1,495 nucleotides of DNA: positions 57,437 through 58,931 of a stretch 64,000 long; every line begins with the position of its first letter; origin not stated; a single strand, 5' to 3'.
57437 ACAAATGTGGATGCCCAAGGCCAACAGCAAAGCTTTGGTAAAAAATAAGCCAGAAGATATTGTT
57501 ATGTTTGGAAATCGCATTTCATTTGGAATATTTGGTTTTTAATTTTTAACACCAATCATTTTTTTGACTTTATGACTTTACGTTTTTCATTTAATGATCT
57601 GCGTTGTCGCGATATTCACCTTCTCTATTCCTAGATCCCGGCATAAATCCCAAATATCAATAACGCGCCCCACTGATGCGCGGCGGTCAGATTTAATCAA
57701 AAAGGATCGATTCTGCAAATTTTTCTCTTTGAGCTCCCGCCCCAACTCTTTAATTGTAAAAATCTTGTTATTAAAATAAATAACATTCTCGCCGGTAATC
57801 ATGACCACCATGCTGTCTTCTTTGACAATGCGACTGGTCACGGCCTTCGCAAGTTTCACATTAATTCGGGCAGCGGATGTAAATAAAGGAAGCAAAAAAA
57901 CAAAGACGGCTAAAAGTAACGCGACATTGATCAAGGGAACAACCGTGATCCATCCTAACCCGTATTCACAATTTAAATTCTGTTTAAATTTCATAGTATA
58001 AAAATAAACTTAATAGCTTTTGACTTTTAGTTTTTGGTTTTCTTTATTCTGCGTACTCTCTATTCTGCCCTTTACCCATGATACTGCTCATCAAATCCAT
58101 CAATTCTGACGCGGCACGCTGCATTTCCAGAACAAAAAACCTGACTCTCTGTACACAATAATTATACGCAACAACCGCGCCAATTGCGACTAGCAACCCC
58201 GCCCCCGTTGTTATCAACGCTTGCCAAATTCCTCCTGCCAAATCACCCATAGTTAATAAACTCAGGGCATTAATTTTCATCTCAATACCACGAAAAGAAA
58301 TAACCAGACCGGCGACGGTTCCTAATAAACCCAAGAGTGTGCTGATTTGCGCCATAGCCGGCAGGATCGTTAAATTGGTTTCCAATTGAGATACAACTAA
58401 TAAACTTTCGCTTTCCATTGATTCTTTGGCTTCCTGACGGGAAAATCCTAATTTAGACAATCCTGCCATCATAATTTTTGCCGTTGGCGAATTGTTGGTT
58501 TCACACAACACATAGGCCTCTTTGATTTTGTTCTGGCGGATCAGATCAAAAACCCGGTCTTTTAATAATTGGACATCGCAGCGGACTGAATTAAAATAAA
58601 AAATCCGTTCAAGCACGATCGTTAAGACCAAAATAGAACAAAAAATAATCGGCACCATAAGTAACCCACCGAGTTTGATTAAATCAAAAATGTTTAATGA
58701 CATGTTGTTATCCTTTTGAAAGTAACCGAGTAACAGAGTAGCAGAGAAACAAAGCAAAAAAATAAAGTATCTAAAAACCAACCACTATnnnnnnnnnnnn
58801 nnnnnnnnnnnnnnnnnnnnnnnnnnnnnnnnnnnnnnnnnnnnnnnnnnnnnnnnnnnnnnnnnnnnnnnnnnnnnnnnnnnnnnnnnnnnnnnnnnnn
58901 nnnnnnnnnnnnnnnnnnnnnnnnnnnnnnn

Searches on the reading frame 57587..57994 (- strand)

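Call 26: search_protein_families(library=pfam, proteins=[window:57587-57994:-], max_evalue=0.001)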
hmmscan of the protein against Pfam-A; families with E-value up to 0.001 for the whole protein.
window:57587-57994:- (135 aa): 1 family
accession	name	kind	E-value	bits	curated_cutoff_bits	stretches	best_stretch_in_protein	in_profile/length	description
PF02472.21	ExbD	-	1.5e-16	61.1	25.4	1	16-131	8-126/128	Biopolymer transport protein ExbD/TolR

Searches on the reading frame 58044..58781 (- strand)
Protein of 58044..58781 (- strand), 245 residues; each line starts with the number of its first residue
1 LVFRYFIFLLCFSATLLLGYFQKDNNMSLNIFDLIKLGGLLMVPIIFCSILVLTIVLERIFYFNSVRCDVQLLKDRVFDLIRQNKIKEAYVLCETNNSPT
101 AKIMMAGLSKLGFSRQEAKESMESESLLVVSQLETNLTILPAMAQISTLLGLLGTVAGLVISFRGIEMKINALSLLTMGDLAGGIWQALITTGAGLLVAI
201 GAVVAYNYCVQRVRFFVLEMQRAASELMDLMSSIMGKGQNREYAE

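Call 81: search_protein_families(library=pfam, proteins=[window:58044-58781:-], max_evalue=0.001)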
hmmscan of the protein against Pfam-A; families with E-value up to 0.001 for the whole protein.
window:58044-58781:- (245 aa): 1 family
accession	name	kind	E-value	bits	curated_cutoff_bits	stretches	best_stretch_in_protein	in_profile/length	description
PF01618.21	MotA_ExbB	-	3.3e-24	85.5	22.9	1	97-221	3-126/127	MotA/TolQ/ExbB proton channel family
